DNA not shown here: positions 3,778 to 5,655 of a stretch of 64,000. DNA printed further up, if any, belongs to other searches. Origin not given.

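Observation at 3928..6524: HEPN (Rx4H) protein plus 4-TM partner: candidate two-gene abortive-infection/defence module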

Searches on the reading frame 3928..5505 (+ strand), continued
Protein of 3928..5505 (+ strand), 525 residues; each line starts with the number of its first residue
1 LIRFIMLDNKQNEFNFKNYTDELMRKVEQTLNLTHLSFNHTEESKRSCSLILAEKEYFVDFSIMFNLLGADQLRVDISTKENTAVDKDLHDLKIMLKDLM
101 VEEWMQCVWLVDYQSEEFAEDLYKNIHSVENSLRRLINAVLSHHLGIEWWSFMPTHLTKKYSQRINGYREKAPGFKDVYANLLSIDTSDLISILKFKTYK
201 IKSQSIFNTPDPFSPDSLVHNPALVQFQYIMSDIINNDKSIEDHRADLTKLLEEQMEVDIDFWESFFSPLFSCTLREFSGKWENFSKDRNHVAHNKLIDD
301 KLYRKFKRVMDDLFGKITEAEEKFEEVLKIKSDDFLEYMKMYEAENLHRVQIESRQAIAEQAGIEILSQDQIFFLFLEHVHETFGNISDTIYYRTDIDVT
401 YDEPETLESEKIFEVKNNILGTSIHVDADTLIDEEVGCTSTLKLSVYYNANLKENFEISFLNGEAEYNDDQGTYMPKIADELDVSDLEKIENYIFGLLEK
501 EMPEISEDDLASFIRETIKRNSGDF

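Call 75: fold_search(model_id=the predicted structure, library=viral)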
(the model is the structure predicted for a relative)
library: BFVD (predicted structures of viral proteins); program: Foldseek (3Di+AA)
matches with E <= 10: 1216; with E <= 0.001: 0
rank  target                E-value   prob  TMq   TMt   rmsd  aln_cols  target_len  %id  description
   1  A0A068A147            2.6e-03  1.00  0.14  0.41   5.5       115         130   10  (no name in the UniProt tables at hand)
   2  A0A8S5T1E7            6.0e-03  0.72  0.12  0.15  18.7       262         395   11  ATPase [Myoviridae sp. ctWb16]
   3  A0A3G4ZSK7            6.7e-03  0.16  0.10  0.06  41.0       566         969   11  Putative hydrolase [Terrestrivirus sp.]
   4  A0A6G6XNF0            9.7e-03  1.00  0.15  0.43   5.2       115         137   10  (no name in the UniProt tables at hand)
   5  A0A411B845            1.2e-02  1.00  0.16  0.54   4.1       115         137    9  Uncharacterized protein [Aeromonas phage Asswx_1]
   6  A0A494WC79            1.9e-02  1.00  0.14  0.24   5.7       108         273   12  (no name in the UniProt tables at hand)
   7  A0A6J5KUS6            2.1e-02  0.12  0.10  0.09  62.4       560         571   10  Endonuclease subunit [uncultured Caudovirales phage]
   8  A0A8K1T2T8            2.4e-02  0.99  0.14  0.55   5.4       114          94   12  Uncharacterized protein [Megavirus baoshan]
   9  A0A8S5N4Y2            2.5e-02  0.99  0.11  0.35   5.5        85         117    9  Uncharacterized protein [Siphoviridae sp. ctWDo30]
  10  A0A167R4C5            2.6e-02  0.84  0.12  0.31  12.0       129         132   12  Uncharacterized protein [Powai lake megavirus]
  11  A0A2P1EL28            2.9e-02  0.99  0.14  0.45   5.0       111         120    9  Uncharacterized protein [Moumouvirus australiensis]
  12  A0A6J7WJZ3            3.1e-02  0.99  0.10  0.43   4.7        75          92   11  Uncharacterized protein [uncultured Caudovirales phage]
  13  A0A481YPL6            3.1e-02  0.99  0.15  0.23  14.3       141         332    9  3'-5' exonuclease [Pithovirus LCDPAC01]
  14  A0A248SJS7            3.3e-02  0.89  0.09  0.16   7.6        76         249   13  (no name in the UniProt tables at hand)
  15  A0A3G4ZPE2            3.6e-02  0.99  0.13  0.21   6.6       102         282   10  Uncharacterized protein [Terrestrivirus sp.]
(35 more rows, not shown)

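Call 82: search_protein_families(library=pfam, proteins=[L014:7881-9581:+, L016:7869-9629:+, L018:7698-9431:+, L019:865-2346:+, L021:7833-9587:+, L023:7704-9335:+, L029:3023-4816:+, L033:7770-9581:+, L037:7593-9497:+, L040:7479-9566:+], max_evalue=0.01)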
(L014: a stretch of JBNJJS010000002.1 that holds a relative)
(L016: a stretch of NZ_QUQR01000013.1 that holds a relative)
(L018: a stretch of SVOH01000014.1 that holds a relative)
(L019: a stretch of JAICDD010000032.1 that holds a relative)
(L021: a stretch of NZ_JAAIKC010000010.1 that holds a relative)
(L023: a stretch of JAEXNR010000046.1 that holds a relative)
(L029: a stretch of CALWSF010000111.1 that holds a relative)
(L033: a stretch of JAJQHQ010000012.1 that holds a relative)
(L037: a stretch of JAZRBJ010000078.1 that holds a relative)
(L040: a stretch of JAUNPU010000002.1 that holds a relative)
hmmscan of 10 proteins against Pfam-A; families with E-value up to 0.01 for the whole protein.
L014:7881-9581:+ (566 aa): 1 family
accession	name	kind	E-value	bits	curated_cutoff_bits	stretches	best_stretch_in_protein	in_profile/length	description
PF18731.6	HEPN_Swt1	-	8.7e-07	29.7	27.5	1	127-292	5-109/115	Swt1-like HEPN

L016:7869-9629:+ (586 aa): 2 families
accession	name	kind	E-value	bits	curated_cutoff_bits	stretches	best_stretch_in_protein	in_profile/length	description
PF18731.6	HEPN_Swt1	-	0.0016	19.1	27.5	0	140-292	6-96/115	Swt1-like HEPN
PF25644.1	Seadorna_VP4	-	0.0075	14.9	27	0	177-251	73-146/627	Seadornavirus membrane penetration protein VP4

L018:7698-9431:+ (577 aa): 1 family
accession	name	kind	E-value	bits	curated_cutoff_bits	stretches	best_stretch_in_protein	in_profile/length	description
PF18731.6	HEPN_Swt1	-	0.0033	18.1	27.5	0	153-302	11-106/115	Swt1-like HEPN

L019:865-2346:+ (493 aa): 1 family
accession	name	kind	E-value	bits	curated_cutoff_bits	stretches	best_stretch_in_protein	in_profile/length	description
PF18731.6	HEPN_Swt1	-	0.0002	22.1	27.5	1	146-298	6-105/115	Swt1-like HEPN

L021:7833-9587:+ (584 aa): 0 families

L023:7704-9335:+ (543 aa): 2 families
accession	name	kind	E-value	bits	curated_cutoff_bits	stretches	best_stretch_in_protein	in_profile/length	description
PF18731.6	HEPN_Swt1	-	0.00083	20.1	27.5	0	227-317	61-98/115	Swt1-like HEPN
PF00745.25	GlutR_dimer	-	0.0068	17.2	22.9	1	328-402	3-77/99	Glutamyl-tRNAGlu reductase, dimerisation domain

L029:3023-4816:+ (597 aa): 1 family
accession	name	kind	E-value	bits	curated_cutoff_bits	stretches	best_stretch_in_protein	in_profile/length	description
PF18731.6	HEPN_Swt1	-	3.1e-05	24.7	27.5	1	263-308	61-102/115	Swt1-like HEPN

L033:7770-9581:+ (603 aa): 0 families

L037:7593-9497:+ (634 aa): 2 families
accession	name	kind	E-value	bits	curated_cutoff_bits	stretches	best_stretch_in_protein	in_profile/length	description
PF18731.6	HEPN_Swt1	-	0.0018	19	27.5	1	289-343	58-110/115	Swt1-like HEPN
PF18737.6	HEPN_MAE_28990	-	0.0079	16.8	26.8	0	278-338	135-189/211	MAE_28990/MAE_18760-like HEPN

L040:7479-9566:+ (695 aa): 2 families
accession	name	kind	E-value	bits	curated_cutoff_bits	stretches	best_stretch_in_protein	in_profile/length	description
PF18731.6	HEPN_Swt1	-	0.002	18.9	27.5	0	368-404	74-110/115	Swt1-like HEPN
PF24716.1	WapI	-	0.0025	18.5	27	1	435-539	14-112/138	Immunity protein WapI-like family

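Call 83: search_dna_similar(query=window:3928-5505:+, collection=plasmids, mode=protein, max_rows=60, max_evalue=1e-10)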
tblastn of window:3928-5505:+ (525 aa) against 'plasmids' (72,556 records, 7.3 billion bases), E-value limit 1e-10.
Records with a match: 146; places in all: 148; records where one place covers at least 80% of the query: 34.
Best place of each record, by identity: >=99% 2; 60-80% 2; <60% 142.
By first word of the organism name: Bacillus 134; Enterococcus 10; Priestia 1; Bacillaceae 1.
By predicted mobility (MOB-suite, as given by PLSDB): conjugative 108; non-mobilizable 35; mobilizable 3.
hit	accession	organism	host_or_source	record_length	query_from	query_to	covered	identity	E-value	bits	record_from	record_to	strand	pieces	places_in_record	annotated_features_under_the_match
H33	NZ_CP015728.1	Bacillus cereus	sludge of an anaerobic digestion reactor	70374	1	525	100%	99.8%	0e+0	1073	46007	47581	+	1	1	hypothetical protein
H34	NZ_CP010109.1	Bacillus thuringiensis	soil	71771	1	525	100%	99.6%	0e+0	1072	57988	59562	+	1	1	hypothetical protein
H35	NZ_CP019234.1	Bacillus thuringiensis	-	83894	1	504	96%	66.5%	0e+0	687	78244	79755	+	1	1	hypothetical protein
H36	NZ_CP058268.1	Priestia megaterium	cell culture,potash salt dump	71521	1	519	99%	63.4%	0e+0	655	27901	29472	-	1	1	hypothetical protein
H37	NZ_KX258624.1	Bacillus thuringiensis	-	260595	1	522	99%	42.3%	1e-128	421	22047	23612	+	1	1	hypothetical protein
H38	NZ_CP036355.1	Bacillus sp. SYJ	Pelodiscus sinensis,tissue sample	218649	1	522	99%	40.9%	3e-122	402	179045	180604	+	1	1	hypothetical protein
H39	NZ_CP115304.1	Bacillus tropicus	Tryonyx sinensis (Chinese soft-shell ...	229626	1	522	99%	40.9%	3e-122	402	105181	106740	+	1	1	hypothetical protein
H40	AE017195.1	Bacillus cereus ATCC 10987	-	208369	1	522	99%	40.4%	2e-123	405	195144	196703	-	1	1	hypothetical protein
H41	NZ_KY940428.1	Bacillus sp. (in: firmicutes)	soil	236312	1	522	99%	40.4%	2e-123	405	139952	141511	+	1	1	hypothetical protein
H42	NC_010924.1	Bacillus cereus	-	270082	1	522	99%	40.4%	2e-123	405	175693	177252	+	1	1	hypothetical protein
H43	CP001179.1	Bacillus cereus AH187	-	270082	1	522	99%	40.4%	2e-123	405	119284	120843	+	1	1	conserved hypothetical protein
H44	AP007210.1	Bacillus cereus NC7401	-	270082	1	522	99%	40.4%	2e-123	405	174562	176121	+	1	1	conserved hypothetical protein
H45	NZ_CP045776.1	Bacillus paranthracis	food,mac and cheese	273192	1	522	99%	40.4%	2e-123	405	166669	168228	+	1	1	hypothetical protein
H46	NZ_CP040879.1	Bacillus paranthracis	Homo sapiens,human faeces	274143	1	522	99%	40.4%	2e-123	405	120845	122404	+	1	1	hypothetical protein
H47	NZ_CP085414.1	Bacillus paranthracis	single cell,soil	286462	1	522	99%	40.4%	2e-123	405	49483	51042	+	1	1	hypothetical protein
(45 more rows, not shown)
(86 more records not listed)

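Call 85: search_dna_similar(query=window:3928-5505:+, collection=phages, mode=protein, max_rows=15, max_evalue=0.00001)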
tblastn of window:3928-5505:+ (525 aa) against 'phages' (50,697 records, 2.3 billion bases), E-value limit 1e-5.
Records with a match: 1; places in all: 1; records where one place covers at least 80% of the query: 1.
Best place of each record, by identity: <60% 1.
By first word of the organism name: Clostridium 1.
By host as written in the record: Clostridium botulinum BKT2873 1.
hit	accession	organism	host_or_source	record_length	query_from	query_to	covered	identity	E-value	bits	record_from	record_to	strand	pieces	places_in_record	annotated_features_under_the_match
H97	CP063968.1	Clostridium phage CWou-2020b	Clostridium botulinum BKT2873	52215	59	488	82%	28.5%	2e-40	162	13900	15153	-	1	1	hypothetical protein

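Call 94: search_protein_families(library=padloc, proteins=[L005:10347-12194:+, L005:14124-16769:-, L009:2076-3980:+, L009:12647-14296:-, L012:11796-15887:+, L012:10068-11336:+, L003:1226-3475:+, L037:4619-6460:+, L037:6457-7548:+, L033:13879-17163:+], max_evalue=0.00001)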
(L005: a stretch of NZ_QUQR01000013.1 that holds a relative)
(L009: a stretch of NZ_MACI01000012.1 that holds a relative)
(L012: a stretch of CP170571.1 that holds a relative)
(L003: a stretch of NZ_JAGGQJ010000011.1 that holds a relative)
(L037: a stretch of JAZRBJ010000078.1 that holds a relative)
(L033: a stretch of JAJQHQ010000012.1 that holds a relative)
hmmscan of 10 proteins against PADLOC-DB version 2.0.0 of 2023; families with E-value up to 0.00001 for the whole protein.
L005:10347-12194:+ (615 aa): 0 families

L005:14124-16769:- (881 aa): 0 families

L009:2076-3980:+ (634 aa): 0 families

L009:12647-14296:- (549 aa): 0 families

L012:11796-15887:+ (1363 aa): 0 families

L012:10068-11336:+ (422 aa): 0 families

L003:1226-3475:+ (749 aa): 0 families

L037:4619-6460:+ (613 aa): 0 families

L037:6457-7548:+ (363 aa): 6 families
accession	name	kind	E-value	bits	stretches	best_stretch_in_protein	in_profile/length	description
PDLC04836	PDC-S04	-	9e-112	370.1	1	122-355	5-239/244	-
PDLC04837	PDC-S04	-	3.6e-59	197.9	1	120-346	5-226/234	-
PDLC04840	PDC-S04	-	4.9e-28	96.4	1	141-331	10-202/227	-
PDLC03963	SoFic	-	1.6e-19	68.5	1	149-300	63-209/361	-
PDLC04839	PDC-S04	-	2.6e-07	28.5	1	259-299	111-155/205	-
PDLC04842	PDC-S04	-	5.2e-06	24.3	0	258-306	85-132/202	-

L033:13879-17163:+ (1094 aa): 0 families
